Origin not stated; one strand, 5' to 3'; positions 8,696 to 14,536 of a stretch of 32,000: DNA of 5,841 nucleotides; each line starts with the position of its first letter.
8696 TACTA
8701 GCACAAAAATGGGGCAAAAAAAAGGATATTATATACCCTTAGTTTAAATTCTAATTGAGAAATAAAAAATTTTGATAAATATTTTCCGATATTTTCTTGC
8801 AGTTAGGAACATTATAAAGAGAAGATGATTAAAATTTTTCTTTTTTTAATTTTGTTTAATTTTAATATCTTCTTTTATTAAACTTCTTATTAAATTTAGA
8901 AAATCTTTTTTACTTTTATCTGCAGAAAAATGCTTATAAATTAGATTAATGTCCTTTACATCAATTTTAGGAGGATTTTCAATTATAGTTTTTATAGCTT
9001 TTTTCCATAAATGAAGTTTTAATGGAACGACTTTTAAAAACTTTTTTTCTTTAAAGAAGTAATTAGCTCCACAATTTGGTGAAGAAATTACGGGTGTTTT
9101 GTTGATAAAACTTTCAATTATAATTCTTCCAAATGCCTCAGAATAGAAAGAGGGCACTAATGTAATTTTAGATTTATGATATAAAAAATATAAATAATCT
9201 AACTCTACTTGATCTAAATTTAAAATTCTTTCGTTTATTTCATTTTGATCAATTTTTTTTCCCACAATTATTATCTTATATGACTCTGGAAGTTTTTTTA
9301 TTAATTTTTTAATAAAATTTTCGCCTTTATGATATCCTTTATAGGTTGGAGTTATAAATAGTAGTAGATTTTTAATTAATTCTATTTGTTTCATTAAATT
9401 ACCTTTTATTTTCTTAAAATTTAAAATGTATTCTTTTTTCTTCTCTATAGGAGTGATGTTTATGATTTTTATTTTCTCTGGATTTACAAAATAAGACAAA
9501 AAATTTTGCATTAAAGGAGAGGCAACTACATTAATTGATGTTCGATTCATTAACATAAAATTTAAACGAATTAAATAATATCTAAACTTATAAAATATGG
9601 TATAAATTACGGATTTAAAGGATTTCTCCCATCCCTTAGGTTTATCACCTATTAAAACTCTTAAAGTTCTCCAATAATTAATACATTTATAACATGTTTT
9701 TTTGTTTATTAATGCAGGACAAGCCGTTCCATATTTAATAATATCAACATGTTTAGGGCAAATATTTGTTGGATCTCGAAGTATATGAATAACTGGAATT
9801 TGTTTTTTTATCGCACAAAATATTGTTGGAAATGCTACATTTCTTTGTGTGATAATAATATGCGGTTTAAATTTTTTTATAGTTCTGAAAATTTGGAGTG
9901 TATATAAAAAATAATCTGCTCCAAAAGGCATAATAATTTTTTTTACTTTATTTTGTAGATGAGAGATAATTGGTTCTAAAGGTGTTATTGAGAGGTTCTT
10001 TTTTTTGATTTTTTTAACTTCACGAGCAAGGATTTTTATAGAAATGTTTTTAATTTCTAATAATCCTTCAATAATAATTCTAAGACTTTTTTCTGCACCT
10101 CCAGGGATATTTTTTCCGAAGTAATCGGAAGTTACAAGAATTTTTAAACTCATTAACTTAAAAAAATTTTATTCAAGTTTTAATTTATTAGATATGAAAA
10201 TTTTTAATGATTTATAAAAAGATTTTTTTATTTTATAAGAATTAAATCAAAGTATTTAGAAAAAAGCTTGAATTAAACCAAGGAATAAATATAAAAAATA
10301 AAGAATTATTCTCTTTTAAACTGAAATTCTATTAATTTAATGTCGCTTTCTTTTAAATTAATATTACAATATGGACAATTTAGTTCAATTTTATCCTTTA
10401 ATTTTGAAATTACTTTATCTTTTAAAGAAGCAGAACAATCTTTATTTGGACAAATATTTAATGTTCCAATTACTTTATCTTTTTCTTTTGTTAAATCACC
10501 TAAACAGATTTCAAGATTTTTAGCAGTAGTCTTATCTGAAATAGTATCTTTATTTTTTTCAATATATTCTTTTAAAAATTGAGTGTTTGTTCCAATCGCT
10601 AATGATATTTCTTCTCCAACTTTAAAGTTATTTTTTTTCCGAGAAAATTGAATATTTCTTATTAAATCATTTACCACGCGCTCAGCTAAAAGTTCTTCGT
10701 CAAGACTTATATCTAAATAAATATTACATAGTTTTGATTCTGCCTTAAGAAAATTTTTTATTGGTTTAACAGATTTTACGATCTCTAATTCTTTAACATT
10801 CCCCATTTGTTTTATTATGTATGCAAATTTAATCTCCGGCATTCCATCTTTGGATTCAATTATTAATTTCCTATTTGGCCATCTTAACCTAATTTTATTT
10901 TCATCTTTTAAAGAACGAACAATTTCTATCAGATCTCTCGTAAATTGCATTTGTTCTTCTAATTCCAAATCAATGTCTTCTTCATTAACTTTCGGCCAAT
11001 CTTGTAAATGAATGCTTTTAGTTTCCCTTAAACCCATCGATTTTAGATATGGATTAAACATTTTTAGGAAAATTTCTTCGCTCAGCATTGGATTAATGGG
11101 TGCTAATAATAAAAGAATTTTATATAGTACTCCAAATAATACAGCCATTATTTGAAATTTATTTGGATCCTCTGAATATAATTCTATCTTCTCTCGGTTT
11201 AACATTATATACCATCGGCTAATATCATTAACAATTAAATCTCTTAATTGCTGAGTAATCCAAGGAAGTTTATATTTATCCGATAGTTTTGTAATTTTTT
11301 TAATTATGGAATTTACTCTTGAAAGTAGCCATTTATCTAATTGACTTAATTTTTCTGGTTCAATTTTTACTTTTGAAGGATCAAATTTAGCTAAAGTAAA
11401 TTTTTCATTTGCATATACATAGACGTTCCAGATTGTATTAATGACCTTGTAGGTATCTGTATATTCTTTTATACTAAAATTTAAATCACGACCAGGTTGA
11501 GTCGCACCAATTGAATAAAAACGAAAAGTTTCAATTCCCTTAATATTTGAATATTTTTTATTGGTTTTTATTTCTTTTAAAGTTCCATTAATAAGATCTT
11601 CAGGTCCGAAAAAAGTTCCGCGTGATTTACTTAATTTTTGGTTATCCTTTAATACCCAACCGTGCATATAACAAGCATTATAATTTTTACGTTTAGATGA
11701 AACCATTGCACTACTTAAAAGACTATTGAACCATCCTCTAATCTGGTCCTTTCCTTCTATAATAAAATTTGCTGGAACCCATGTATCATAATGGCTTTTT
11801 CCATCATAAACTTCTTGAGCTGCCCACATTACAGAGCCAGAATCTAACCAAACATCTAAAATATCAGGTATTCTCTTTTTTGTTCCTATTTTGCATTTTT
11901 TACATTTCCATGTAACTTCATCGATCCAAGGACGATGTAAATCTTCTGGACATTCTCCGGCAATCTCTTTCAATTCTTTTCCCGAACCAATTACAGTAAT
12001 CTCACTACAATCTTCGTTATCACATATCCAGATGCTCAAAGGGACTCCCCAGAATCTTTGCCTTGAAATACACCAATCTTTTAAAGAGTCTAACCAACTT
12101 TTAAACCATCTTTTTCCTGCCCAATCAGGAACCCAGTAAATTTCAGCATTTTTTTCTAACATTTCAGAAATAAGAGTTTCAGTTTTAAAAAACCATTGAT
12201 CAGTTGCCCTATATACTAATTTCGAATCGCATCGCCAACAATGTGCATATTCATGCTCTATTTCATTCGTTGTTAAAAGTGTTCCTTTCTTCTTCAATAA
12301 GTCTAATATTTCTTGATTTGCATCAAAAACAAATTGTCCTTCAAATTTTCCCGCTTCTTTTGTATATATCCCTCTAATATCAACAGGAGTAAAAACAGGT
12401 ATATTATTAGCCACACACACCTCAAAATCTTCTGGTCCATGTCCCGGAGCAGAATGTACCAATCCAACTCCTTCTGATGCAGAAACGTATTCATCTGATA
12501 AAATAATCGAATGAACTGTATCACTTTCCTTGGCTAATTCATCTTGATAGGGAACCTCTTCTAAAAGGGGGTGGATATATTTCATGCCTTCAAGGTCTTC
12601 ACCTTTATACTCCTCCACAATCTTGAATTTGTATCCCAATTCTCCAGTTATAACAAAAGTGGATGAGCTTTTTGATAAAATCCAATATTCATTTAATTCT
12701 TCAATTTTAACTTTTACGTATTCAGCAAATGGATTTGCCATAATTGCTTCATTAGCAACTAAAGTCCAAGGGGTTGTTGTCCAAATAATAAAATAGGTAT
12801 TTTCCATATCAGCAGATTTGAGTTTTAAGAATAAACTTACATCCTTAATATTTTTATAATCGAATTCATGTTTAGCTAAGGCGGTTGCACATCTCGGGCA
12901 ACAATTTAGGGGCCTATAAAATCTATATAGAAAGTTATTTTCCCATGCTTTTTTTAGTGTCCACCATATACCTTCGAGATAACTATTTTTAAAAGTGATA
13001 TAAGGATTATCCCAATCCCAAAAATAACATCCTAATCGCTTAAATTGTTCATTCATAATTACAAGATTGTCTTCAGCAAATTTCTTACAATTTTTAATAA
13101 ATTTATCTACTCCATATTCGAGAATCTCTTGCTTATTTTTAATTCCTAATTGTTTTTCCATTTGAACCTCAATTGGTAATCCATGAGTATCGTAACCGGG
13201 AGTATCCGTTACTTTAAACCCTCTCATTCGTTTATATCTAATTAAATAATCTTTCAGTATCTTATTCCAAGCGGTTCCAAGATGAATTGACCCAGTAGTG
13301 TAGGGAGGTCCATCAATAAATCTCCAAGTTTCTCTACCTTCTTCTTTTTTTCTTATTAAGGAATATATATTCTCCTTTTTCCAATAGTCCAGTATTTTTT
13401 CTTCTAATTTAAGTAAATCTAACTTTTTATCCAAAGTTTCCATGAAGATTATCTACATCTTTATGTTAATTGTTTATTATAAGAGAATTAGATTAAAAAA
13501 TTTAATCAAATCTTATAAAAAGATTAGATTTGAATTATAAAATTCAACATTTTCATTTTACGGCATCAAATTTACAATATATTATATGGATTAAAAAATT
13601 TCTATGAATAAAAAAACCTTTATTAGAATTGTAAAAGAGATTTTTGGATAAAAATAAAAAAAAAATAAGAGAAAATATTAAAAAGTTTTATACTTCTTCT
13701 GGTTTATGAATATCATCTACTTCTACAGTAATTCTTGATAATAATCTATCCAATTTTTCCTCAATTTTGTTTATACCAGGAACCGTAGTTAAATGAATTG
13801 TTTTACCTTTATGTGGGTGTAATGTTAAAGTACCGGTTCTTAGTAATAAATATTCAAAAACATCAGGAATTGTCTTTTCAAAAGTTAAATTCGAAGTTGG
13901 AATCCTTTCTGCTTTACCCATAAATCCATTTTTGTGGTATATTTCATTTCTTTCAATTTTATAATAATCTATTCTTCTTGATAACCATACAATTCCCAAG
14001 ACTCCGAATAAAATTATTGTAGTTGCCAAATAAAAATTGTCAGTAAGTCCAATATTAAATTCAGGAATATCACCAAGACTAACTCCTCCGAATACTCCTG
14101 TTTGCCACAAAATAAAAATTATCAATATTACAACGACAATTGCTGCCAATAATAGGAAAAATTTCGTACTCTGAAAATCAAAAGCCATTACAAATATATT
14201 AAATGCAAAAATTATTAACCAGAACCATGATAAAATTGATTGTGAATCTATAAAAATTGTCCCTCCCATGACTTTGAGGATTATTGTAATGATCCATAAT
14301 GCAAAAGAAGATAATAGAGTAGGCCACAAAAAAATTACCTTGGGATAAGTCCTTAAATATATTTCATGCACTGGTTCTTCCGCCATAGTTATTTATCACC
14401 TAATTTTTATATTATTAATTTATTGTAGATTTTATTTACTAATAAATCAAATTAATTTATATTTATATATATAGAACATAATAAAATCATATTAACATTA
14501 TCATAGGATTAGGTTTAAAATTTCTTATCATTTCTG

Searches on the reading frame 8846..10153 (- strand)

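Call 22: search_protein_families(library=pfam, proteins=[window:8846-10153:-], max_evalue=0.001)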
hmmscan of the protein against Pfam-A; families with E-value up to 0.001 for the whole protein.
window:8846-10153:- (435 aa): 3 families
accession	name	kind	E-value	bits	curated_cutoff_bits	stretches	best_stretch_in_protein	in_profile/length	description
PF00534.26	Glycos_transf_1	-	3.2e-12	46.8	26.4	1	274-396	26-161/172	Glycosyl transferases group 1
PF13692.12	Glyco_trans_1_4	-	8.5e-07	29.8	27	1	278-389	17-138/142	Glycosyl transferases group 1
PF13439.12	Glyco_transf_4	-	0.00091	19.7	28.5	0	17-125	1-103/170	Glycosyltransferase Family 4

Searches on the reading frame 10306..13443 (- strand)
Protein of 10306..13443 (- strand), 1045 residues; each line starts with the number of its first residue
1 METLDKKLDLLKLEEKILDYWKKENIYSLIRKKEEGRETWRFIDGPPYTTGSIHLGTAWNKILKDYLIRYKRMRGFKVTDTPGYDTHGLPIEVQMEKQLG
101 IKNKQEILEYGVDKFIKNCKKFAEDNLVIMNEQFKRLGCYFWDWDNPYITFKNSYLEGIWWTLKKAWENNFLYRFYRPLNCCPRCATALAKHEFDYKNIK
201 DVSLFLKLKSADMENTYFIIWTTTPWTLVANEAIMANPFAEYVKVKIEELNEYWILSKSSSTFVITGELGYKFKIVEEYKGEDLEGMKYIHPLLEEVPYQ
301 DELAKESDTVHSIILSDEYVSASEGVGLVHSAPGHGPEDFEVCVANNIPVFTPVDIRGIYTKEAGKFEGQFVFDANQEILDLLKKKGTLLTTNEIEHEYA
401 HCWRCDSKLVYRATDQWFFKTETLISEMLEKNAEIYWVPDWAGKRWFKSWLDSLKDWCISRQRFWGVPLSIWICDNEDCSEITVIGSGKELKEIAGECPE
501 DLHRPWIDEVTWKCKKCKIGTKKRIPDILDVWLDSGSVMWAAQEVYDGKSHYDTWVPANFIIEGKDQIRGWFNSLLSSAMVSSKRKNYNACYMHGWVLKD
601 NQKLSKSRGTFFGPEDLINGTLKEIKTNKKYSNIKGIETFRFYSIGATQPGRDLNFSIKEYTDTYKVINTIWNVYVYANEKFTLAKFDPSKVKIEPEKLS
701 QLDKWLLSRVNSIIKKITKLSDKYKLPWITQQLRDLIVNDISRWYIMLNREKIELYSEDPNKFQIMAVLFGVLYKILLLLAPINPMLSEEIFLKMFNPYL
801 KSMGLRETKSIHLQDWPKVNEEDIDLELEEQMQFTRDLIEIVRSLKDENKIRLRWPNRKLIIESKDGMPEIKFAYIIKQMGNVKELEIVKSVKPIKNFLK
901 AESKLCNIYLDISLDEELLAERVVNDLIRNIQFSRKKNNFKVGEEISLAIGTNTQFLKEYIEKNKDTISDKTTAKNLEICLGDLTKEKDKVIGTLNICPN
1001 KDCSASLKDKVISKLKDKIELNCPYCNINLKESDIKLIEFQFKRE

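Call 22: search_protein_families(library=pfam, proteins=[window:10306-13443:-], max_evalue=0.001)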
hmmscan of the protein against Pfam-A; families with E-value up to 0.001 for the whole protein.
window:10306-13443:- (1045 aa): 4 families
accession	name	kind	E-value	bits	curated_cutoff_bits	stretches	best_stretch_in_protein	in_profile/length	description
PF00133.28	tRNA-synt_1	-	9e-105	351.2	22.7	1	17-657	2-414/414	tRNA synthetases class I (I, L, M and V)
PF08264.19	Anticodon_1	-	3.6e-29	102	25.1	1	703-859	1-146/148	Anticodon-binding domain of tRNA ligase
PF09334.17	tRNA-synt_1g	-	3e-16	59.6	20.1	2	47-105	8-65/391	tRNA synthetases class I (M)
PF19302.4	DUF5915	-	7.6e-11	42.3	27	1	894-979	88-172/195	Domain of unknown function (DUF5915)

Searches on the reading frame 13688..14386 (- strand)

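Call 22: search_protein_families(library=pfam, proteins=[window:13688-14386:-], max_evalue=0.001)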
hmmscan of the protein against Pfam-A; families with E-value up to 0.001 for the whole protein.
window:13688-14386:- (232 aa): 0 families

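Call 41: search_protein_families(library=pfam, proteins=[window:13688-14386:-], max_evalue=5)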
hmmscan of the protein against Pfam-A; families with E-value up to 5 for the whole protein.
window:13688-14386:- (232 aa): 2 families
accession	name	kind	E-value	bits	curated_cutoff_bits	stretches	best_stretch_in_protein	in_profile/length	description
PF05568.16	ASFV_J13L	-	1.9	8.7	23.6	1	68-93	23-48/189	African swine fever virus J13L protein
PF04893.22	Yip1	-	2.3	8.5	28.6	1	20-93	104-171/173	Yip1 domain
